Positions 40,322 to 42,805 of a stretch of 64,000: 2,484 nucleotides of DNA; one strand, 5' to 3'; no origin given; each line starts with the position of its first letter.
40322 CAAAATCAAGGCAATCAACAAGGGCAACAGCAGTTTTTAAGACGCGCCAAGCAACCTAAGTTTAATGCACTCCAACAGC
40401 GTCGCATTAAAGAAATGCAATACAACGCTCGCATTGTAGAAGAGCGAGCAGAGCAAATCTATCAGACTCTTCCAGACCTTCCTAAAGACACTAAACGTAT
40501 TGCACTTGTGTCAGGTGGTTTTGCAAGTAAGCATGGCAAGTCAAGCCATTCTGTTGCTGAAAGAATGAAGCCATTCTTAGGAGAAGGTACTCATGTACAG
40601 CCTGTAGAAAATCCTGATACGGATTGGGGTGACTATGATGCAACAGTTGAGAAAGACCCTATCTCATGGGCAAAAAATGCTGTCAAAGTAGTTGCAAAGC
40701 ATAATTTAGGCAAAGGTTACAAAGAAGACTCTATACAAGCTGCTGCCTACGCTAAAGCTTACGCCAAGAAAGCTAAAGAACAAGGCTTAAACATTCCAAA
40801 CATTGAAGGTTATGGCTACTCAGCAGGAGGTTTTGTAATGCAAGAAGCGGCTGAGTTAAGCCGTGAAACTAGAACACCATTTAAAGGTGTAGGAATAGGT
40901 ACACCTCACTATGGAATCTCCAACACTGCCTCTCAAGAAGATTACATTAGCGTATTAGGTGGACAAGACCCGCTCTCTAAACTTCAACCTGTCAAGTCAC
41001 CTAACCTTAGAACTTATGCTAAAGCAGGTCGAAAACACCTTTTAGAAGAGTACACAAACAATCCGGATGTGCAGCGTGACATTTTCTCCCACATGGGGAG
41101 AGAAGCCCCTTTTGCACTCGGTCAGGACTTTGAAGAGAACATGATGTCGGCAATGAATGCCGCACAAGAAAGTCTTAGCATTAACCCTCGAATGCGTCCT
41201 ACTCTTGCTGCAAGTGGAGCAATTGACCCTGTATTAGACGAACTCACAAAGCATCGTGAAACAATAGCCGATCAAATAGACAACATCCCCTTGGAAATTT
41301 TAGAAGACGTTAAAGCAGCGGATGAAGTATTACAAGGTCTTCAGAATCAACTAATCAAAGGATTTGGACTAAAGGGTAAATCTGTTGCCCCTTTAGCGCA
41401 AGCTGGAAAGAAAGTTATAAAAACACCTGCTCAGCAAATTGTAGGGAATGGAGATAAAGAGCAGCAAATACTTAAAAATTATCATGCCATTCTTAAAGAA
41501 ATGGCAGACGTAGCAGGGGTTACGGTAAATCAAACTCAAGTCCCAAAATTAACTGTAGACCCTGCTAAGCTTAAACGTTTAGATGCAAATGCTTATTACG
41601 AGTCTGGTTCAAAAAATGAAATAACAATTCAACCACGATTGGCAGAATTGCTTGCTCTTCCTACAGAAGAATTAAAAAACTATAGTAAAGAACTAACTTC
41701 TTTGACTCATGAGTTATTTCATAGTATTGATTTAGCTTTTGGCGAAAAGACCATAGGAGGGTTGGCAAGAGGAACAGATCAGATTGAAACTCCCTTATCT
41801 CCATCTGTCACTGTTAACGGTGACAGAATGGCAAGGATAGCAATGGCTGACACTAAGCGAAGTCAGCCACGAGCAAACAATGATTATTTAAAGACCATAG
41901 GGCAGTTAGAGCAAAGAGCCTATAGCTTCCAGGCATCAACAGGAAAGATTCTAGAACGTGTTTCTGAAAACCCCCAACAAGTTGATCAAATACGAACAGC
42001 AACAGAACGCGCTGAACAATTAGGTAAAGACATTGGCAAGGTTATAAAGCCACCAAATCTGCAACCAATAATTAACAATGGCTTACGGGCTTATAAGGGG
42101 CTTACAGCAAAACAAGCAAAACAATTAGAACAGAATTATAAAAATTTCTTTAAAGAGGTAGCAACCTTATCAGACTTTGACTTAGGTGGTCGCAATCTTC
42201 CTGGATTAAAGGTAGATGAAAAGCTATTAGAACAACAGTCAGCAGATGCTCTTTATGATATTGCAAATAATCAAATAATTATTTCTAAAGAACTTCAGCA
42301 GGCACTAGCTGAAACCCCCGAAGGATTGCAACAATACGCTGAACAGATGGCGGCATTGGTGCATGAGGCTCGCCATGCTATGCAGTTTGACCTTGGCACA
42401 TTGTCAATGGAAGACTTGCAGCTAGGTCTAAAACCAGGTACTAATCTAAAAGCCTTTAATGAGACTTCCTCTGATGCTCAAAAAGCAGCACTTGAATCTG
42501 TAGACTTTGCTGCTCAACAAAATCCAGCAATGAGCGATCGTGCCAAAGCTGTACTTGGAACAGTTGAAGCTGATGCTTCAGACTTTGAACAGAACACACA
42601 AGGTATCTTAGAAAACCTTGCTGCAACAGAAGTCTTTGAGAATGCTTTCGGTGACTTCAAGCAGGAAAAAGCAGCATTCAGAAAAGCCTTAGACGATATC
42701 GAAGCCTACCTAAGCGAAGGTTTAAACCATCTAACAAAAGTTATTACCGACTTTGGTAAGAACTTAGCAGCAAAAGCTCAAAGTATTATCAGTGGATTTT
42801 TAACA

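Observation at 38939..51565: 12.6-kb single gene for a tape-measure-like protein with at least five enzyme-type modules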

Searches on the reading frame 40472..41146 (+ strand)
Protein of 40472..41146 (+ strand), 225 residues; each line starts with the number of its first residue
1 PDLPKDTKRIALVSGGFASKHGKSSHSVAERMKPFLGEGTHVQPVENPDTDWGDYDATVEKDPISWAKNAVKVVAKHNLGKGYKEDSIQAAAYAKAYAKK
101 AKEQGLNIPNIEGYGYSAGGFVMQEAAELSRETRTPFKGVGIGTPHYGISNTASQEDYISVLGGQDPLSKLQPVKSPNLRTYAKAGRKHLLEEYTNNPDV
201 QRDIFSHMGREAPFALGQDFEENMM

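Call 43: search_solved_structures(query=A1, max_evalue=10, show_alignments=2)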
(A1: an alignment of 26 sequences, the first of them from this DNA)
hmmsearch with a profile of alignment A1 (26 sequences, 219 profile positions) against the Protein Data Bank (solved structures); distinct sequences matched with E-value up to 10: 41.
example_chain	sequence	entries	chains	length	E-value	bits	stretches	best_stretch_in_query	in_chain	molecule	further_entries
4psc_A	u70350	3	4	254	0.00025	24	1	77-154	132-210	Carbohydrate esterase family 5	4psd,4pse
3ngm_A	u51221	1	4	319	0.001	22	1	83-143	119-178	Extracellular lipase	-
1qge_D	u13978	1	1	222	0.0064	19.4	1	86-141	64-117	PROTEIN (TRIACYLGLYCEROL HYDROLASE)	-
1tah_B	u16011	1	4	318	0.012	18.5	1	86-141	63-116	LIPASE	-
1cvl_A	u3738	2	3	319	0.012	18.5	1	86-141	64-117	TRIACYLGLYCEROL HYDROLASE | Lipase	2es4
8xy5_A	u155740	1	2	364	0.018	17.9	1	85-140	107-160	Alpha/beta hydrolase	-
3h86_B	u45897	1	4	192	0.067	16.1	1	110-180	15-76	Adenylate kinase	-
3fnb_A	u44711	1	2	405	0.096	15.6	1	84-120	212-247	Acylaminoacyl peptidase SMU_737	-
1ys1_X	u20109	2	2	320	0.11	15.4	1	96-140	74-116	Lipase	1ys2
1hqd_A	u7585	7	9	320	0.11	15.3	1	96-140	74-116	LIPASE | TRIACYL-GLYCEROL-HYDROLASE | TRIACYL-GLYCEROL HYDROLASE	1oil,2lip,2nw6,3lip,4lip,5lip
7cof_A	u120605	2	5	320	0.12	15.3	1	94-140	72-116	Alpha/beta hydrolase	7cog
5ch8_A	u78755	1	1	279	0.24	14.2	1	90-164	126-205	Mono- and diacylglycerol lipase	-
1tia_A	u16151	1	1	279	0.27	14.1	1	90-163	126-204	LIPASE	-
3cqb_A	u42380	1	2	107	0.28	14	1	120-184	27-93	Probable protease htpX homolog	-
1kez_A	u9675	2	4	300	0.37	13.6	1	84-126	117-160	ERYTHRONOLIDE SYNTHASE | 6-deoxyerythronolide-B synthase EryA3, modules 5 and 6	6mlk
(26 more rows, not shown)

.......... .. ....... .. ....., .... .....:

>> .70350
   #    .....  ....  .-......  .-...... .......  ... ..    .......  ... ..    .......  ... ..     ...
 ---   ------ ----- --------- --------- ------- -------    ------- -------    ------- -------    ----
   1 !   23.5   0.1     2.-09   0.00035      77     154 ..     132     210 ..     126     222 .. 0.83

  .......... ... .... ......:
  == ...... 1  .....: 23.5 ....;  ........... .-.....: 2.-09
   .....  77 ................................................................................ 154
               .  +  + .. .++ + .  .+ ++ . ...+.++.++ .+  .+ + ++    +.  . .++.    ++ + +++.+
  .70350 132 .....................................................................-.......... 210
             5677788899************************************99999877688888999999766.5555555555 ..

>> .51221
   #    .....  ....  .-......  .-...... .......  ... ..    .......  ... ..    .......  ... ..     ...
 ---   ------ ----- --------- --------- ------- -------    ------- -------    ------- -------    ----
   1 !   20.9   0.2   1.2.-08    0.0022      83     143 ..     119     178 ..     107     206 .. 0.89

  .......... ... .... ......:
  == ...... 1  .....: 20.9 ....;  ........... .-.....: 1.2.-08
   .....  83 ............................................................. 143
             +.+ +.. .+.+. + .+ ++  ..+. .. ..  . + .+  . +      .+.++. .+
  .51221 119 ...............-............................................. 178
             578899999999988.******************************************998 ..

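Call 52: predict_structure(alignment_id=A1)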
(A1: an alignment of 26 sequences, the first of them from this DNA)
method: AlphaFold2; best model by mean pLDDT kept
length: 225 residues; sequences in the alignment: 26
mean_pLDDT: 89.4   pTM: 0.87
mean pLDDT of the five models: 89.4, 88.3, 88.3, 88.2, 87.2
residues with pLDDT >= 90: 156; 70-90: 46; 50-70: 21; < 50: 2
segments of 3 or more residues with pLDDT < 50: none
pLDDT, mean of each block of 10 residues (from residue 1): 96 92 95 96 94 71 80 74 91 98 97 97 96 97 85 91 95 89 95 96 96 65 52
secondary structure, 60 per line:
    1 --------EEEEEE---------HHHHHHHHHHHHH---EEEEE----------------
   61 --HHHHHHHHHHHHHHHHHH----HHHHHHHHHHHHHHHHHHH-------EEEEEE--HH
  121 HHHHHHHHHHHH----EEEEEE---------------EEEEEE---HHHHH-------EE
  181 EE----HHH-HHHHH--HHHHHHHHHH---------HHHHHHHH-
elements in order: E9-14 H24-36 E40-44 H63-80 H85-103 E111-116 H119-132 E137-142 E158-163 H167-171 E179-182 H191-195 H198-207 H217-224

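Call 57: fold_search(model_id=the predicted structure, library=pdb)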
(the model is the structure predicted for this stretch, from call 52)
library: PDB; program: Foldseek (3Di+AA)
matches with E <= 10: 1389; with E <= 0.001: 13
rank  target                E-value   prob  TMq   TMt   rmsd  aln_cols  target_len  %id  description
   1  2zyr_B                3.0e-05  1.00  0.48  0.28   7.8       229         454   13  A. Fulgidus lipase with fatty acid fragment and magnesium (released 2009-06-16)
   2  2zyh_A                3.7e-05  1.00  0.48  0.27   7.4       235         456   13  mutant A. Fulgidus lipase S136A complexed with fatty acid fragment (released 2009-06-16)
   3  2zyi_A                4.7e-05  1.00  0.49  0.28   7.4       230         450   13  A. Fulgidus lipase with fatty acid fragment and calcium (released 2009-06-16)
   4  2zyr_A                1.3e-04  1.00  0.47  0.26   7.9       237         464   13  A. Fulgidus lipase with fatty acid fragment and magnesium (released 2009-06-16)
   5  2zys                  2.1e-04  1.00  0.47  0.27   8.1       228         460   14  A. Fulgidus lipase with fatty acid fragment and chloride (released 2009-06-16)
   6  5sym_A                3.3e-04  1.00  0.45  0.45   7.5       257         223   15  Cocrystal structure of the human acyl protein thioesterase 1 with an isoform-selective inhibitor, ML348 (released 2016-10-26)
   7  6ve6_C                3.3e-04  1.00  0.40  0.35   8.4       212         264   19  A structural characterization of poly(aspartic acid) hydrolase-1 from Sphingomonas sp. KT-1. (released 2020-12-09)
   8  6nkc_B                4.2e-04  1.00  0.46  0.57   6.0       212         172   13  Crystal Structure of the Lipase Lip_vut1 from Goat Rumen metagenome. (released 2020-01-22)
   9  4fhz                  4.8e-04  1.00  0.50  0.51   7.1       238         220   15  Crystal structure of a carboxyl esterase at 2.0 angstrom resolution (released 2012-10-03)
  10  7v3k_A                6.1e-04  0.98  0.35  0.29  10.2       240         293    9  crystal structure of MAJ1 (released 2022-08-17)
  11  6nkc_A                6.5e-04  1.00  0.46  0.57   5.7       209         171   13  Crystal Structure of the Lipase Lip_vut1 from Goat Rumen metagenome. (released 2020-01-22)
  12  6qgo_B                8.4e-04  0.99  0.44  0.44   8.4       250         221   16  Crystal structure of APT1 S119A mutant bound to palmitic acid. (released 2020-02-05)
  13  6qgs_B                8.9e-04  0.99  0.45  0.45   8.1       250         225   14  Crystal structure of APT1 bound to palmitic acid. (released 2020-02-05)
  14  6qgq_B                1.1e-03  0.98  0.37  0.37   8.1       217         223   13  Crystal structure of APT1 C2S mutant bound to palmitic acid. (released 2020-02-05)
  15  6ve6_A                1.1e-03  1.00  0.42  0.37   7.7       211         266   16  A structural characterization of poly(aspartic acid) hydrolase-1 from Sphingomonas sp. KT-1. (released 2020-12-09)
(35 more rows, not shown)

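Call 62: find_homologous_proteins(query=A1, max_evalue=0.00001)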
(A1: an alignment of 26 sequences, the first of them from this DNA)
Query A1 (26 sequences) (225 aa, profile of the alignment): 1 proteins with E <= 0.00001 among 5659 candidates.
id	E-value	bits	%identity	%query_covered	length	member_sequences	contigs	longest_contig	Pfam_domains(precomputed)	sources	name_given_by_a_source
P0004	2.0e-25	108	63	63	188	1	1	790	-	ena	-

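Call 68: find_related_loci(query=A3, collection=genome_contigs, flank=10000)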
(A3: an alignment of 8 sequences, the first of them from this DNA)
Query A3 (225 aa) in genome_contigs; peptide patterns used: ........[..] (x = any residue, [..] = any of these).
82 stretches matched a pattern, but none encodes a relative of the query by tblastn (E <= 1e-3).

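Call 69: find_related_loci(query=A3, collection=viral_contigs, flank=10000)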
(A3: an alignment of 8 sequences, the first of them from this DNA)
Query A3 (225 aa) in viral_contigs; peptide patterns used: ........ (x = any residue, [..] = any of these).
22 stretches matched a pattern; 12 encode a relative of the query (tblastn E <= 1e-3); 12 distinct loci.
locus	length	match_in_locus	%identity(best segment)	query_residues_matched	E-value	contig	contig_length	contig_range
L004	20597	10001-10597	32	2-201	2e-22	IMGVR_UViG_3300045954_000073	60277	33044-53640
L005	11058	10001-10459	36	6-168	1e-19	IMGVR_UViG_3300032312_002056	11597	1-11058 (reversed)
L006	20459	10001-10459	36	6-168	1e-19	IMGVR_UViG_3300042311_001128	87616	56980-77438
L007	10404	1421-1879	36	6-168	1e-19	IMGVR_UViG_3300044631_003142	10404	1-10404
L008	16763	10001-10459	36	6-168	1e-19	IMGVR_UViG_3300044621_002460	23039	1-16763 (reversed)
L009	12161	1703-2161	36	6-168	2e-19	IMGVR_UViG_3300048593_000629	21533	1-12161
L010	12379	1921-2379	36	6-168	2e-19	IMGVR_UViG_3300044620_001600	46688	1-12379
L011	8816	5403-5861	36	6-168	2e-19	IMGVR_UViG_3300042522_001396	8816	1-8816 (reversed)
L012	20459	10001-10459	36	6-168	2e-19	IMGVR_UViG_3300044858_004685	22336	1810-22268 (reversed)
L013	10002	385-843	36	6-168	3e-19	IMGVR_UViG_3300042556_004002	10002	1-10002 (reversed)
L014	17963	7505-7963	35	6-168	4e-19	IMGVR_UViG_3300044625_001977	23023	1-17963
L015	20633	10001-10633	28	2-225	1e-17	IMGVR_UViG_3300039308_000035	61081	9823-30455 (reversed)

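Call 74: search_protein_families(library=phrogs, proteins=[L006:2956-4083:+, L006:5051-5545:+, L006:6497-7237:+, L006:7480-8262:+, L004:1374-2549:+, L004:3698-4501:+, L004:5586-6188:+, L004:6190-6891:+, L004:7127-8227:+], max_evalue=0.001)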
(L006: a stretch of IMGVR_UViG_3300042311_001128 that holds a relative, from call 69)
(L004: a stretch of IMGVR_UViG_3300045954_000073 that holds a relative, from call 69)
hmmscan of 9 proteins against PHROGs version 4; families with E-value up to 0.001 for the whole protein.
L006:2956-4083:+ (375 aa): 0 families

L006:5051-5545:+ (164 aa): 0 families

L006:6497-7237:+ (246 aa): 0 families

L006:7480-8262:+ (260 aa): 0 families

L004:1374-2549:+ (391 aa): 1 family
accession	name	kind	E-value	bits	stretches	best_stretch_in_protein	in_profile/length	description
phrog_29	-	head and packaging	2.3e-06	28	1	42-377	50-353/439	major head protein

L004:3698-4501:+ (267 aa): 0 families

L004:5586-6188:+ (200 aa): 0 families

L004:6190-6891:+ (233 aa): 2 families
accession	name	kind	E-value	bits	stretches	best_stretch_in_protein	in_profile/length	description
phrog_820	-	tail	8.1e-07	29.8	1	116-227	38-149/155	major tail protein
phrog_1407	-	tail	1e-06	29.5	1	106-227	43-164/258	major tail protein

L004:7127-8227:+ (366 aa): 0 families

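Call 79: search_protein_families(library=pfam, alignment_id=A1, max_evalue=0.1)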
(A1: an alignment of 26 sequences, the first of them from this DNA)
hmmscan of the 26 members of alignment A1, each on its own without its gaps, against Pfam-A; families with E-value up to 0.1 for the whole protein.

A. member 1, seq(225 aa): 0 families

B. families by the number of members that match (of 26 scanned): 27 families (the first 25 are shown)
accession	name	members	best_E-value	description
PF00975.26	Thioesterase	9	2.7e-05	Thioesterase domain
PF02089.21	Palm_thioest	6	0.00018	Palmitoyl protein thioesterase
PF07819.20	PGAP1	6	0.00045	PGAP1-like alpha/beta domain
PF01764.32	Lipase_3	5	0.0002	Lipase (class 3)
PF12697.13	Abhydrolase_6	5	0.00081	Alpha/beta hydrolase family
PF05057.20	DUF676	5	0.00089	Putative serine esterase (DUF676)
PF00561.26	Abhydrolase_1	4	0.013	alpha/beta hydrolase fold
PF12146.15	Hydrolase_4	3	0.0017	Serine aminopeptidase, S33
PF07859.19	Abhydrolase_3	3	0.0032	alpha/beta hydrolase fold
PF24322.2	Tle3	3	0.0041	T6SS Tle3 phospholipase effector domain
PF24096.1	DUF7379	3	0.0052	Domain of unknown function (DUF7379)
PF00148.24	Oxidored_nitro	3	0.0063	Nitrogenase component 1 type Oxidoreductase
PF01083.28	Cutinase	2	5.6e-05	Cutinase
PF15543.11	Ntox5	1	0.0076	Bacterial toxin 5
PF13259.11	clamp_Gag1-like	1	0.018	Gag1-like, clamp domain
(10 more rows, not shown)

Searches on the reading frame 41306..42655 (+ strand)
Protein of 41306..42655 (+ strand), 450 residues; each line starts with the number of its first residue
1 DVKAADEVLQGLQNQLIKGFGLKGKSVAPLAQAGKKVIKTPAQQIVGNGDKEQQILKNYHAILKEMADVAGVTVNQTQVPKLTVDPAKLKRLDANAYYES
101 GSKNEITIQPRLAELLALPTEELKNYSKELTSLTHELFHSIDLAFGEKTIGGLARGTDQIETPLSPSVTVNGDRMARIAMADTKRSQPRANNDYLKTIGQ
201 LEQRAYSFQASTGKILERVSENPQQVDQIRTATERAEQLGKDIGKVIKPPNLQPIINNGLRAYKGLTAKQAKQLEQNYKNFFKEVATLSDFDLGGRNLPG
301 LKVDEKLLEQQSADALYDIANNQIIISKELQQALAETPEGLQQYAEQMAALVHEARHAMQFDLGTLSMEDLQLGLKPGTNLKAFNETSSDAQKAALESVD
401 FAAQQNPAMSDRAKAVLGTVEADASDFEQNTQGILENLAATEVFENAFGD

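Call 26: search_protein_families(library=pfam, proteins=[window:41306-42655:+], max_evalue=5)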
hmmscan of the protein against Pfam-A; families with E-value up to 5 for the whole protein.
window:41306-42655:+ (450 aa): 2 families
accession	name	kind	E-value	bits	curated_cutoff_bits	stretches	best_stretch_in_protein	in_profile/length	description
PF20573.4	DUF6782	-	0.0013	18.5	27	1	344-416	87-156/241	Putative metallopeptidase family (DUF6782)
PF09168.15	PepX_N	-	3.2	8.5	25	1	73-143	24-92/157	X-Prolyl dipeptidyl aminopeptidase PepX, N-terminal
